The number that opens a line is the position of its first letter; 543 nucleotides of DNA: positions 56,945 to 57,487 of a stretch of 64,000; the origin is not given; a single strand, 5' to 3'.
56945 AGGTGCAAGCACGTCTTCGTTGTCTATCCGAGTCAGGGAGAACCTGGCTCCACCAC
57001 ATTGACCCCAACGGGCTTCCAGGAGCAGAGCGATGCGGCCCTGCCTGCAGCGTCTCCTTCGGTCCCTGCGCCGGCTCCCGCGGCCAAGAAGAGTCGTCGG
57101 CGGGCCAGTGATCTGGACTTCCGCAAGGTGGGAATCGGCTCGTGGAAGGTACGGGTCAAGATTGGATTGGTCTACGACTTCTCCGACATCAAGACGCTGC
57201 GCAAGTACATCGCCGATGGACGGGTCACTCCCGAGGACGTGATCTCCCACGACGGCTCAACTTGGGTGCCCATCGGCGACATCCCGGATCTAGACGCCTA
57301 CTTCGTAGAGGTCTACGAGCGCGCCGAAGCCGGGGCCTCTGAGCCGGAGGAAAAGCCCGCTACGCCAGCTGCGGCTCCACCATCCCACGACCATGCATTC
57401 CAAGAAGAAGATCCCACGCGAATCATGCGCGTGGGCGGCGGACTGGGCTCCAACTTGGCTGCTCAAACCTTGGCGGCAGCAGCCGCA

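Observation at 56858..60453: Tandem ZnR-GYF-TM-TPR paralogs followed by a zf-TFIIB ribbon protein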

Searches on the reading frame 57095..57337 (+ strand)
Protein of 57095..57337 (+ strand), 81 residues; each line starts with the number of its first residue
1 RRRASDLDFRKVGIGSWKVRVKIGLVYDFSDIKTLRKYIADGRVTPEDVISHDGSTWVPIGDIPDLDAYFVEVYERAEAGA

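Call 20: search_solved_structures(query=A2, max_evalue=10, show_alignments=3)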
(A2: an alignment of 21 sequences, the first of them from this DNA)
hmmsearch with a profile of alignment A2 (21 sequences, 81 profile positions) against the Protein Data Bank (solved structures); distinct sequences matched with E-value up to 10: 3.
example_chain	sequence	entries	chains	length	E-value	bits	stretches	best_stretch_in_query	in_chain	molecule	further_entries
9qqo_A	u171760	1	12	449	0.05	16.3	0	20-56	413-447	Beta-glycosidase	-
9t0z_R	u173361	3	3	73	0.28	13.9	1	28-69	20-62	Small ribosomal subunit protein bS18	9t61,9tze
7r97_A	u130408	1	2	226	1.7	11.4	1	9-55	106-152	Ribonuclease 3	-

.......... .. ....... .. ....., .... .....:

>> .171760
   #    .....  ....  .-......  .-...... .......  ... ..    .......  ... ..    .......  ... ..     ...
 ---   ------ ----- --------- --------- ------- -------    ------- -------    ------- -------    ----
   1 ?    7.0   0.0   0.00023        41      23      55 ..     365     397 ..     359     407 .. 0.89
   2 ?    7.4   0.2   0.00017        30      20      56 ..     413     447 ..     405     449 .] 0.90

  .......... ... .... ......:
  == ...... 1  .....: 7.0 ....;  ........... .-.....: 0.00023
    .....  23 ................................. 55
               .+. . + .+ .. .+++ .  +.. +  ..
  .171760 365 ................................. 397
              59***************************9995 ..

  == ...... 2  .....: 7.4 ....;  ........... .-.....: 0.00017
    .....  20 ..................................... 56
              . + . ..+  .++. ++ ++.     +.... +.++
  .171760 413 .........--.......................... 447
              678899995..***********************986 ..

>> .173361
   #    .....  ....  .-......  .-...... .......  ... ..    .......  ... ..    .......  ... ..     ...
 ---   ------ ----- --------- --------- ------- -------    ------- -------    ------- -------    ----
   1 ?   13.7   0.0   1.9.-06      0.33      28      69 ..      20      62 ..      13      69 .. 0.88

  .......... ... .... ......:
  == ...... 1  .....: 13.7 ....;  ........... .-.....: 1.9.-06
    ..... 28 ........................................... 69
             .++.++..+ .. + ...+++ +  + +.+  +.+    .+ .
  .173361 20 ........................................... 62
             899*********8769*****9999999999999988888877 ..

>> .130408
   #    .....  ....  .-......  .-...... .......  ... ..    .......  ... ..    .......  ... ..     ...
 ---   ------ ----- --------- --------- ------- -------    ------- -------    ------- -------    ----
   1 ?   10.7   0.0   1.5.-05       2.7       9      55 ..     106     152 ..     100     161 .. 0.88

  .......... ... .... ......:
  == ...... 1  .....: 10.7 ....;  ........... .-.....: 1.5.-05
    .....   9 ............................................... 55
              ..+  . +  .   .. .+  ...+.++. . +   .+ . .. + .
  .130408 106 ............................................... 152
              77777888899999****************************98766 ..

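Call 28: predict_structure(alignment_id=A2)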
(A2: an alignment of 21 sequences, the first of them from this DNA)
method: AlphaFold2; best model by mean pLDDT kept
length: 81 residues; sequences in the alignment: 21
mean_pLDDT: 93.6   pTM: 0.81
mean pLDDT of the five models: 93.6, 92.9, 92.9, 92.8, 92.7
residues with pLDDT >= 90: 74; 70-90: 6; 50-70: 1; < 50: 0
segments of 3 or more residues with pLDDT < 50: none
pLDDT, mean of each block of 10 residues (from residue 1): 89 94 93 94 96 95 95 94 79
secondary structure, 60 per line:
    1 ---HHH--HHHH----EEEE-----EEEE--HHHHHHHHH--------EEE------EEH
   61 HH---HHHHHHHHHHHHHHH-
elements in order: H9-12 E17-20 E26-29 H32-40 E49-51 H66-80

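Call 31: fold_search(model_id=the predicted structure, library=pdb)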
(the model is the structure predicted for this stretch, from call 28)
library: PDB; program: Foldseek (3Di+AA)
matches with E <= 10: 151; with E <= 0.001: 0
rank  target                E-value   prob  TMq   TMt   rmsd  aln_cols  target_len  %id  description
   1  7rup_A                1.8e-02  1.00  0.47  0.57   2.4        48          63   14  Structure of the human GIGYF2-TNRC6A complex (released 2022-08-24)
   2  3k3v                  2.3e-02  0.99  0.46  0.47   5.0        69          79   17  Crystal structure the GYF domain of S. Cerevisiae SMY2 (released 2010-05-19)
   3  3fma_D                2.5e-02  0.98  0.45  0.44   4.9        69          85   17  Crystal structure of the GYF domain of Smy2 in complex with a proline-rich peptide from BBP/ScSF1 (released 2009-12-22)
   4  3fma_C                3.5e-02  0.97  0.46  0.43   4.9        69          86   17  Crystal structure of the GYF domain of Smy2 in complex with a proline-rich peptide from BBP/ScSF1 (released 2009-12-22)
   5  3fma_B                4.2e-02  0.97  0.45  0.44   5.0        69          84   17  Crystal structure of the GYF domain of Smy2 in complex with a proline-rich peptide from BBP/ScSF1 (released 2009-12-22)
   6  7z3c_MODEL_1_A        5.5e-02  0.97  0.51  0.49   4.9        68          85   19  Solution structure of GltJ GYF domain from Myxococcus xanthus (released 2023-02-22)
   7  3fma_A                6.2e-02  0.93  0.46  0.46   4.5        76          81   16  Crystal structure of the GYF domain of Smy2 in complex with a proline-rich peptide from BBP/ScSF1 (released 2009-12-22)
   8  7ruq_A                6.6e-02  0.99  0.47  0.57   2.3        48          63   10  Structure of the human GIGYF1-TNRC6C complex (released 2022-08-24)
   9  7ruq_C                9.8e-02  0.98  0.47  0.58   2.3        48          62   10  Structure of the human GIGYF1-TNRC6C complex (released 2022-08-24)
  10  7xzi_F                1.2e-01  0.94  0.50  0.27   7.5        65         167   17  Cryo-EM structure of TOC-TIC supercomplex from Chlamydomonas reinhardtii (released 2023-01-11)
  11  1wh2_MODEL_1_A        1.3e-01  0.95  0.45  0.46   2.4        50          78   18  Solution structure of the GYF domain of a hypothetical protein from Arabidopsis thaliana (released 2004-11-28)
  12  7vcf_Q                1.5e-01  0.92  0.50  0.30   7.5        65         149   17  Cryo-EM structure of Chlamydomonas TOC-TIC supercomplex (released 2022-11-30)
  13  8z9y_E                1.8e-01  0.77  0.51  0.13  10.1        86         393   21  Cryo-EM Structure of the Arabidopsis thaliana TIC Complex (released 2024-11-27)
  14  9r2r_B                1.7e+00  0.06  0.23  0.15  12.4       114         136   10  De novo designed M7 protein fold (released 2025-05-14)
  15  6c5r_F                2.1e+00  0.07  0.30  0.18  10.5        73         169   14  Crystal structure of the soluble domain of the mitochondrial calcium uniporter (released 2018-07-11)
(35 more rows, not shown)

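Call 67: search_protein_representatives(alignment_id=A2)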
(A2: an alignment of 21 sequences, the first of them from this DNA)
Query: 21 sequences, 81 profile positions. Proteins with E-value up to 0.001 (for the whole library): 1495; up to 1e-10: 426; up to 1e-30: 83. The best 150 are listed.
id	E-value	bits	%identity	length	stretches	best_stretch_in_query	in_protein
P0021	2.0e-39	149.0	-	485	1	2-80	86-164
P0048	8.2e-39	147.0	-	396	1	2-80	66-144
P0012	1.1e-38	146.6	-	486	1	1-80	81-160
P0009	2.3e-38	145.6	-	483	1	2-80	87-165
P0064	3.0e-38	145.3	-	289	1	2-80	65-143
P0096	3.9e-38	144.9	-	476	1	2-80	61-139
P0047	8.9e-38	143.7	-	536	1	3-80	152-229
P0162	1.0e-37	143.6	-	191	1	2-78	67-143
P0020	1.9e-37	142.7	-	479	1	2-79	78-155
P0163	2.6e-37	142.2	-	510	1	2-80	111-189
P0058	2.8e-37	142.2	-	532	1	2-80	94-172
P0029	3.4e-37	141.9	-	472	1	3-80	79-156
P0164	3.5e-37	141.8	-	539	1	3-81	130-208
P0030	8.0e-37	140.7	-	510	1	2-80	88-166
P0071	1.3e-36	140.0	-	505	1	2-80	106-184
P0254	1.4e-24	101.5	-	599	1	3-78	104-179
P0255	1.8e-24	101.1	-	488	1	3-75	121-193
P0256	2.3e-24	100.7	-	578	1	3-77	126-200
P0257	3.4e-24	100.2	-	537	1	3-80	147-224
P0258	4.9e-24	99.7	-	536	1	5-77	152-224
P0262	3.7e-23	96.9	-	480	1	19-80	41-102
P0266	1.2e-22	95.3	-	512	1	3-79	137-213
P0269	6.7e-22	92.9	-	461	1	3-79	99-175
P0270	9.1e-22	92.4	-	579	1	4-77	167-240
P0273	1.8e-21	91.5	-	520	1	3-78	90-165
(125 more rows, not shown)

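Call 69: search_protein_families(library=pfam, alignment_id=A4, max_evalue=0.01)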
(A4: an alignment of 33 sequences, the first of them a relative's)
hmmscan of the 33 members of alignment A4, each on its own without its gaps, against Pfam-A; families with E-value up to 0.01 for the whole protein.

A. member 1, P0221 (548 aa): 12 families
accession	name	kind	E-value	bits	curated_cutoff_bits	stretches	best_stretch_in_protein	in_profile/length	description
PF13717.11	Zn_ribbon_4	-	1.1e-13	51.2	30.3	1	1-35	1-35/36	zinc-ribbon domain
PF13719.11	Zn_ribbon_5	-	1.5e-09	37.9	29.3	1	1-37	1-37/37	zinc-ribbon domain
PF13432.12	TPR_16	-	7.8e-08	33.1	32.7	1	484-543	4-63/65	Tetratricopeptide repeat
PF14559.12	TPR_19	-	6.3e-07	30.1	25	1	487-540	1-54/68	Tetratricopeptide repeat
PF07719.23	TPR_2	-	2.6e-05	24.4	27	1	513-539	3-29/34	Tetratricopeptide repeat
PF13181.12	TPR_8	-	8.4e-05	22.9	25.7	1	514-539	4-29/34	Tetratricopeptide repeat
PF00515.34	TPR_1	-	0.00041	20.5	27.8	1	514-539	4-29/34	Tetratricopeptide repeat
PF13428.12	TPR_14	-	0.00053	20.9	23.5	0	484-519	8-43/44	Tetratricopeptide repeat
PF03704.23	BTAD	-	0.0029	18.4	22.1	1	486-538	71-123/146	Bacterial transcriptional activator domain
PF13176.12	TPR_7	-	0.0037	17.7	27.9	0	516-536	4-24/36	Tetratricopeptide repeat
PF25206.1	DUF7836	-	0.0042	17.3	26.7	1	3-32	8-37/59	Domain of unknown function (DUF7836)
PF22191.2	IBR_1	-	0.0067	16.7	27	0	2-35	3-31/47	IBR domain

B. families by the number of members that match (of 33 scanned): 35 families (the first 25 are shown)
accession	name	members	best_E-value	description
PF13717.11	Zn_ribbon_4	30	1.6e-15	zinc-ribbon domain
PF13719.11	Zn_ribbon_5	29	3.7e-10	zinc-ribbon domain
PF13432.12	TPR_16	28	3.5e-17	Tetratricopeptide repeat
PF07719.23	TPR_2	22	1e-12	Tetratricopeptide repeat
PF14559.12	TPR_19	21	1e-10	Tetratricopeptide repeat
PF13428.12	TPR_14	21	3.9e-10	Tetratricopeptide repeat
PF13414.12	TPR_11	14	9.7e-10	TPR repeat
PF22191.2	IBR_1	13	0.0012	IBR domain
PF23914.1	TPR_CcmH_CycH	12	4.8e-08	Cytochrome c-type biogenesis protein H TPR domain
PF13181.12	TPR_8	12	8.1e-07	Tetratricopeptide repeat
PF00515.34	TPR_1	11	1.4e-07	Tetratricopeptide repeat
PF23499.1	YnfU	10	0.00016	YnfU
PF13371.12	TPR_9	9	8.1e-06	Tetratricopeptide repeat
PF13174.12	TPR_6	7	2.1e-07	Tetratricopeptide repeat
PF13431.12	TPR_17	7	6e-07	Tetratricopeptide repeat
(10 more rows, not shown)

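Call 70: list_cluster_members(proteins=[P0254, P0255, P0256, P0257, P0258, P0262, P0266, P0269, P0270, P0273])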
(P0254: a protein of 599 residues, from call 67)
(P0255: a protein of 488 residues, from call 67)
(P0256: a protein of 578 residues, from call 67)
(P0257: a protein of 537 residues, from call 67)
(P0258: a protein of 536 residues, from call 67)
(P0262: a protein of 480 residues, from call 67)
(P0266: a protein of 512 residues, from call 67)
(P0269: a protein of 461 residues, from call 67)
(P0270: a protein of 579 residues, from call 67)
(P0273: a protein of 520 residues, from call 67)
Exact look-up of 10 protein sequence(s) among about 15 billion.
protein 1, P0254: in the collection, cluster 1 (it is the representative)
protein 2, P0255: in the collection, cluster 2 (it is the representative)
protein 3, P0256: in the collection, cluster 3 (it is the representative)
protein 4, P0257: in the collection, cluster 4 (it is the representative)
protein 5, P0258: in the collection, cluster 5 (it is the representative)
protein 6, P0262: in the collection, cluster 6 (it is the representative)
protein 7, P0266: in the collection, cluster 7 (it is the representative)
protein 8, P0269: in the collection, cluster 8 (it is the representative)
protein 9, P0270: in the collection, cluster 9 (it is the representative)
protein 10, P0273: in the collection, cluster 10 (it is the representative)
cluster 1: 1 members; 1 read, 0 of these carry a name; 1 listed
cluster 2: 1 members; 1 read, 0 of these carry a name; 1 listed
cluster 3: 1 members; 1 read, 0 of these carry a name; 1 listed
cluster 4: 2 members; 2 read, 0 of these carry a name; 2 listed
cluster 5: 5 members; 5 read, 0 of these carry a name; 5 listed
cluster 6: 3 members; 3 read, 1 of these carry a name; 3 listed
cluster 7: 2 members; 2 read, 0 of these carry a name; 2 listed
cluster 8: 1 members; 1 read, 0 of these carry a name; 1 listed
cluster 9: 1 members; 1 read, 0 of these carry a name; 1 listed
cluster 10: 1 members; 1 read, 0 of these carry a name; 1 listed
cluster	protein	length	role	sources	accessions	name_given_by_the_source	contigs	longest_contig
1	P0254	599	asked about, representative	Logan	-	-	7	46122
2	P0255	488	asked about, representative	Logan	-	-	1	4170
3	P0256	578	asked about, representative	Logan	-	-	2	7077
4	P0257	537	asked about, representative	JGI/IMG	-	-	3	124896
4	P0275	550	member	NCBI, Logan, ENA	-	-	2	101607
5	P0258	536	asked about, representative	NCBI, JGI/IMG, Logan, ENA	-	-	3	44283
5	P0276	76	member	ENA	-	-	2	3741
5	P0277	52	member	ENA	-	-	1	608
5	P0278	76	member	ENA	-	-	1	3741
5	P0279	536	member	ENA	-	-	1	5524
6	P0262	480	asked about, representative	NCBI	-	-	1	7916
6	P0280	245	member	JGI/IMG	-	tetratricopeptide (TPR) repeat protein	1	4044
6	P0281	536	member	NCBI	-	-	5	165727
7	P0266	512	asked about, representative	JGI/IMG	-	-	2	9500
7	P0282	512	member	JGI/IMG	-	-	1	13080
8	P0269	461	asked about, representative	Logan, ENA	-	-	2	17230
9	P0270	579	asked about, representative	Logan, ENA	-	-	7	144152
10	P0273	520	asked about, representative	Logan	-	-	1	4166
